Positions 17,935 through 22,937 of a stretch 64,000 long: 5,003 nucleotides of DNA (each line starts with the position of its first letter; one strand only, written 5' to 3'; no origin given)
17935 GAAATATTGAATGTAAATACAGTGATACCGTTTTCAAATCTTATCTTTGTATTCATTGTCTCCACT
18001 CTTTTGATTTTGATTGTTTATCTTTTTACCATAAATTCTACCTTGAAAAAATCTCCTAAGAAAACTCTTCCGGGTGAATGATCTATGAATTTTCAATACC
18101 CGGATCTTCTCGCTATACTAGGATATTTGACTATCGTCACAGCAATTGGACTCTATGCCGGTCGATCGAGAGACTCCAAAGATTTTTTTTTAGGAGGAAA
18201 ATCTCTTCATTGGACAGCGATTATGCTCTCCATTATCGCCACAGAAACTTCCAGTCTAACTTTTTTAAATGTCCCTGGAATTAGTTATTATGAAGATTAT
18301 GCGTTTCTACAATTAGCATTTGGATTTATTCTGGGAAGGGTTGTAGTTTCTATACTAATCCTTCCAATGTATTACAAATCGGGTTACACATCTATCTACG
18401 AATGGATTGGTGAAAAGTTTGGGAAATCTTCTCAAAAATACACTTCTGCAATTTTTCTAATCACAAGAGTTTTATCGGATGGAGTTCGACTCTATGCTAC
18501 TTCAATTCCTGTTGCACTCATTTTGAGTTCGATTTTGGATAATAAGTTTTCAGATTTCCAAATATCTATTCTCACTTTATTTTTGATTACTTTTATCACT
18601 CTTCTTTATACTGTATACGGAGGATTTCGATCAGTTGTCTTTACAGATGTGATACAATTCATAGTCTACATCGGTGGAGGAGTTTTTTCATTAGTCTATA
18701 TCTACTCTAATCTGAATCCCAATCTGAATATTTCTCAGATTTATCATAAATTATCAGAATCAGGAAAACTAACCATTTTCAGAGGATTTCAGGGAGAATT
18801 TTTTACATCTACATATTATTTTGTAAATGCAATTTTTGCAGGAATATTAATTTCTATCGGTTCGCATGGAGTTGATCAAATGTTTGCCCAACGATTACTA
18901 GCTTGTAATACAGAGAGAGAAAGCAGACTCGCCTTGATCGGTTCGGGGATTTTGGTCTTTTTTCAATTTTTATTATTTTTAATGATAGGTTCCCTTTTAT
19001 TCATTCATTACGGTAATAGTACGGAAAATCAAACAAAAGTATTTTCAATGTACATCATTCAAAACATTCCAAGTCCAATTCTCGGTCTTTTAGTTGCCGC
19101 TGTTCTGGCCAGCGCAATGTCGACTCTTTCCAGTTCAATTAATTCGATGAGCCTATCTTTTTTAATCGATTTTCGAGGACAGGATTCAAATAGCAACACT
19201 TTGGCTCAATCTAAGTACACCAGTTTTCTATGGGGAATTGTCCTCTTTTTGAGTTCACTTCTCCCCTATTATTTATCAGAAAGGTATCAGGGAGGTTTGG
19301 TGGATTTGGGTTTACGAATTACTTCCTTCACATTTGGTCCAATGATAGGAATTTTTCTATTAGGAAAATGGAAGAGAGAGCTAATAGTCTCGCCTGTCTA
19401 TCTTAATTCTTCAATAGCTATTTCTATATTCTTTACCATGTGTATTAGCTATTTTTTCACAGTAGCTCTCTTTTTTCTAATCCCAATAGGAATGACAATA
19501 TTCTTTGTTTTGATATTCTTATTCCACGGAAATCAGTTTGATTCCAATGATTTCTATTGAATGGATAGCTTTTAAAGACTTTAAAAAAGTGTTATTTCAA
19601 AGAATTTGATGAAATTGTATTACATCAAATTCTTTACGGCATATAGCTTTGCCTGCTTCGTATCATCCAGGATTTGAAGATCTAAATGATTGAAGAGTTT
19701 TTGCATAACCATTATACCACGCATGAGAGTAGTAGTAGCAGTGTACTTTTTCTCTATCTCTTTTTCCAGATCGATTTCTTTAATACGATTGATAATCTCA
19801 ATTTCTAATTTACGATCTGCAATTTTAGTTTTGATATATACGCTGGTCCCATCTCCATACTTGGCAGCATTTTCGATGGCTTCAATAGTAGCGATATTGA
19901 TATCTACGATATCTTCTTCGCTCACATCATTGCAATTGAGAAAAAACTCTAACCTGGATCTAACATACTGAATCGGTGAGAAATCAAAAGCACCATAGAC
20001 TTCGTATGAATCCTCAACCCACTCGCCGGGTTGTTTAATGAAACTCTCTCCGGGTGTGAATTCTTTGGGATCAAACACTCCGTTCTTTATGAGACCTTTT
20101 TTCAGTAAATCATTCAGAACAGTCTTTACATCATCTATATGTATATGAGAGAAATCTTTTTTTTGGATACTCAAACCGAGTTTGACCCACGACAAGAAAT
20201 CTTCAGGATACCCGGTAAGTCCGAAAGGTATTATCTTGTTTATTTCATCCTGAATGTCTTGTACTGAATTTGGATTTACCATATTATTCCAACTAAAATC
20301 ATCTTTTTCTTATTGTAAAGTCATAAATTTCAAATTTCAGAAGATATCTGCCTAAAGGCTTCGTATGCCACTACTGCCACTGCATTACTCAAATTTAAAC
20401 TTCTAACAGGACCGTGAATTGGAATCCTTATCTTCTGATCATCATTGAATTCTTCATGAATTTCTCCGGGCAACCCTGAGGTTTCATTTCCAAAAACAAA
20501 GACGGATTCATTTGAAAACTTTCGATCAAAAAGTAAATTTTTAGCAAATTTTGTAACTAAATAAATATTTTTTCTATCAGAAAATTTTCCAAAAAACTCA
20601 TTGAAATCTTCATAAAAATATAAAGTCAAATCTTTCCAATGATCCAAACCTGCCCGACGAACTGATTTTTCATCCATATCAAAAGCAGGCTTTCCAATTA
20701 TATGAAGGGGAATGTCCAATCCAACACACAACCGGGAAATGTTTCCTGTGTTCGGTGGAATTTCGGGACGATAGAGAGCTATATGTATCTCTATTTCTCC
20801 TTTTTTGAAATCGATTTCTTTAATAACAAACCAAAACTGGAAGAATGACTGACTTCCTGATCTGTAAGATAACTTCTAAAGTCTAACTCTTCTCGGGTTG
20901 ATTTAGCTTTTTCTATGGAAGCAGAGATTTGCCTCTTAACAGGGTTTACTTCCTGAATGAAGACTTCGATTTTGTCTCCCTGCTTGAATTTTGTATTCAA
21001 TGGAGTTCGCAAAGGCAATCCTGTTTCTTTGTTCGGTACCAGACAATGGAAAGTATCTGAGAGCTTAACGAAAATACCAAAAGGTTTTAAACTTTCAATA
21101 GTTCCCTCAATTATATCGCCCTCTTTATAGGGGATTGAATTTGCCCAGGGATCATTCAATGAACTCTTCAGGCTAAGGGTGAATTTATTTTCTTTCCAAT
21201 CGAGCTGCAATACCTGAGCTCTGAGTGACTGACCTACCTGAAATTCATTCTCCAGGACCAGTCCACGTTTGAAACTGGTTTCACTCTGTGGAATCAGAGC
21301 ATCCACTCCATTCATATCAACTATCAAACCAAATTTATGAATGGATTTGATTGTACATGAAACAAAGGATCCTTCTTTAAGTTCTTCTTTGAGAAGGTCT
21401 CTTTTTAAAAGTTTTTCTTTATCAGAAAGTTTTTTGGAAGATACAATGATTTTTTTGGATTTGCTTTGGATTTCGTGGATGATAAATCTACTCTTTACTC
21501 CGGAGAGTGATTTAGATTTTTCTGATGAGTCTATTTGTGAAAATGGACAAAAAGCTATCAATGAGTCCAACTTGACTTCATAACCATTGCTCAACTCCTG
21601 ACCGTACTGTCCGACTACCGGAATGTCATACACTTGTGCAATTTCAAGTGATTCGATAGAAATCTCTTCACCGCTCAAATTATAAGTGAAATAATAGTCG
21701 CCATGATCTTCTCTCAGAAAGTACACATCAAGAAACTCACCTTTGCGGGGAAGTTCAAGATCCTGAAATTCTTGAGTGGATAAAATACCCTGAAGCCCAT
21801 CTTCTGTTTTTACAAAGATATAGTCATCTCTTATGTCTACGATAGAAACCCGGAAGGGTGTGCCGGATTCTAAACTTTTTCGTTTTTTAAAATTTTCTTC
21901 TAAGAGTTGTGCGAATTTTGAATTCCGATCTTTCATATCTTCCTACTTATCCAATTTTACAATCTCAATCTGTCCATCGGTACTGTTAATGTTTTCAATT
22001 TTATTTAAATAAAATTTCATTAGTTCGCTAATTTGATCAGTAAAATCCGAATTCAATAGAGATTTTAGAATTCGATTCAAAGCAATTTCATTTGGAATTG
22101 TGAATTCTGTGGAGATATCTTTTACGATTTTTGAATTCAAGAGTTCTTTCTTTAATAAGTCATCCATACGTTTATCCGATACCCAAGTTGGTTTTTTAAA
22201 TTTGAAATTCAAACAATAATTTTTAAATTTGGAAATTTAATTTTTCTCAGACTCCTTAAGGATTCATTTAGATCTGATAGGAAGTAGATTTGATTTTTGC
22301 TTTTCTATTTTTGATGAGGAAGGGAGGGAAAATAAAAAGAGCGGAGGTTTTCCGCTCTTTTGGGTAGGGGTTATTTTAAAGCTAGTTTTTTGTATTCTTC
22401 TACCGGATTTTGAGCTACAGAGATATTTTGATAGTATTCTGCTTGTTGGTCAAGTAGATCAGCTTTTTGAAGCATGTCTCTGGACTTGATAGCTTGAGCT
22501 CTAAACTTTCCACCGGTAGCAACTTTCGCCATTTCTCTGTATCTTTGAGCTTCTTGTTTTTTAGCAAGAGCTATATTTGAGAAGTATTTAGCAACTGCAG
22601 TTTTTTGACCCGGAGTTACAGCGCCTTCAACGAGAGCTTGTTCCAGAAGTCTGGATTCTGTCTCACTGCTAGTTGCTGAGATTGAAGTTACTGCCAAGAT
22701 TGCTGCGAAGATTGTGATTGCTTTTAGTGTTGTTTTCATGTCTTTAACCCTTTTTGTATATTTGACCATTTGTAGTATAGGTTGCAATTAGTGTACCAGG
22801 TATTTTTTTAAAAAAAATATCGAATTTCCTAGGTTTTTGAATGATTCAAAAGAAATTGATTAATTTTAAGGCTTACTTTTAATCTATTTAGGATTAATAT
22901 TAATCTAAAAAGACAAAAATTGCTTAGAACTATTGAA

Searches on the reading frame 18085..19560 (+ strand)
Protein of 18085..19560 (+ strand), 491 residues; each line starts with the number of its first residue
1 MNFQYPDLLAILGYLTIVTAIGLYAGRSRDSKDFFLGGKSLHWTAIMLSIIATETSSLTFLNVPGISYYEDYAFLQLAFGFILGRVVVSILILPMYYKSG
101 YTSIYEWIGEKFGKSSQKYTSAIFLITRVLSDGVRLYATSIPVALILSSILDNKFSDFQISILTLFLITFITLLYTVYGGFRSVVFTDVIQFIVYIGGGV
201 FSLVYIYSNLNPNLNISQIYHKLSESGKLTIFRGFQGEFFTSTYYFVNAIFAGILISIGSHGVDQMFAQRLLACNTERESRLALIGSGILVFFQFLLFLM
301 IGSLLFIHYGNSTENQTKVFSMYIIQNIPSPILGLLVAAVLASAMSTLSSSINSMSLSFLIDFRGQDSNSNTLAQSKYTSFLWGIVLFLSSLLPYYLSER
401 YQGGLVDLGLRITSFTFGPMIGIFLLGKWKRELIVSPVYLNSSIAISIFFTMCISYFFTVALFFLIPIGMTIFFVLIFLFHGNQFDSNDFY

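Call 69: search_protein_families(library=pfam, proteins=[window:18085-19560:+], max_evalue=0.00001)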
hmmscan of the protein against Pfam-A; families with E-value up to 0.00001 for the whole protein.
window:18085-19560:+ (491 aa): 1 family
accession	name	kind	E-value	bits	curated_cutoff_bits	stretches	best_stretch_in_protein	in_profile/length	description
PF00474.23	SSF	-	2.1e-27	96.5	22.8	1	34-427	1-388/406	Sodium:solute symporter family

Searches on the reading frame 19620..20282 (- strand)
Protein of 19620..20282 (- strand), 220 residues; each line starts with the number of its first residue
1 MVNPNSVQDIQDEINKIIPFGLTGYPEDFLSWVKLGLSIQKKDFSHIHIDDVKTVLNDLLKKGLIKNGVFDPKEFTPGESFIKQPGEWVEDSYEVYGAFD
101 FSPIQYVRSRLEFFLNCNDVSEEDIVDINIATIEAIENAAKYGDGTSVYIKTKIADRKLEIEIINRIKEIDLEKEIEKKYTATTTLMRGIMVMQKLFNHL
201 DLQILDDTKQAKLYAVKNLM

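Call 69: search_protein_families(library=pfam, proteins=[window:19620-20282:-], max_evalue=0.00001)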
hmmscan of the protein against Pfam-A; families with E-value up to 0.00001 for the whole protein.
window:19620-20282:- (220 aa): 1 family
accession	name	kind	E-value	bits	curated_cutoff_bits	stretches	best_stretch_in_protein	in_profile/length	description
PF13581.12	HATPase_c_2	-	1.5e-07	31.9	27.4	1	107-202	11-114/127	Histidine kinase-like ATPase domain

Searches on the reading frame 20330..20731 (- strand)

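Call 69: search_protein_families(library=pfam, proteins=[window:20330-20731:-], max_evalue=0.00001)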
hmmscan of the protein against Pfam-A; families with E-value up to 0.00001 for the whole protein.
window:20330-20731:- (133 aa): 1 family
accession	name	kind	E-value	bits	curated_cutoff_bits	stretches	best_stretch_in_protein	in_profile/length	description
PF00588.24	SpoU_methylase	-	1.3e-21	77.6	29.7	1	6-123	26-142/142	SpoU rRNA Methylase family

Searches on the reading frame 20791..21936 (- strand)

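Call 69: search_protein_families(library=pfam, proteins=[window:20791-21936:-], max_evalue=0.00001)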
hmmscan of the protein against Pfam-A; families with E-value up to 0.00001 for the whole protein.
window:20791-21936:- (381 aa): 4 families
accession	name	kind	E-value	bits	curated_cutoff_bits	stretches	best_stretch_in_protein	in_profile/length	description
PF00575.29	S1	-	9.6e-21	74.4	22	2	186-257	2-74/74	S1 RNA binding domain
PF21710.3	Spt6_S1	-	1.5e-11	44.8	27.5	0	183-258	11-88/91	Spt6, S1/OB domain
PF23459.1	S1_RRP5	-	2.5e-10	41.2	27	1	186-256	1-72/72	RRP5 S1 domain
PF13509.12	S1_2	-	6.7e-06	26.6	21.8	0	189-221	2-35/61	S1 domain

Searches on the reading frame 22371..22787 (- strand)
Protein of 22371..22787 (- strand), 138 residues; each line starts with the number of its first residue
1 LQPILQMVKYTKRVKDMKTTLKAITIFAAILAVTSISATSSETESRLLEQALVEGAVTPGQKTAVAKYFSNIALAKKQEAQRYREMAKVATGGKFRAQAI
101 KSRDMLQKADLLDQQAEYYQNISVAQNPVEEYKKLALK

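Call 16: search_protein_families(library=pfam, proteins=[window:22371-22787:-])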
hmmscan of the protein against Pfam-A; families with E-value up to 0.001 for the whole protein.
window:22371-22787:- (138 aa): 0 families

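Call 78: search_protein_families(library=pfam, proteins=[window:22371-22787:-], max_evalue=0.01)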
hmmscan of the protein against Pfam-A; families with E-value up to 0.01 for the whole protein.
window:22371-22787:- (138 aa): 0 families
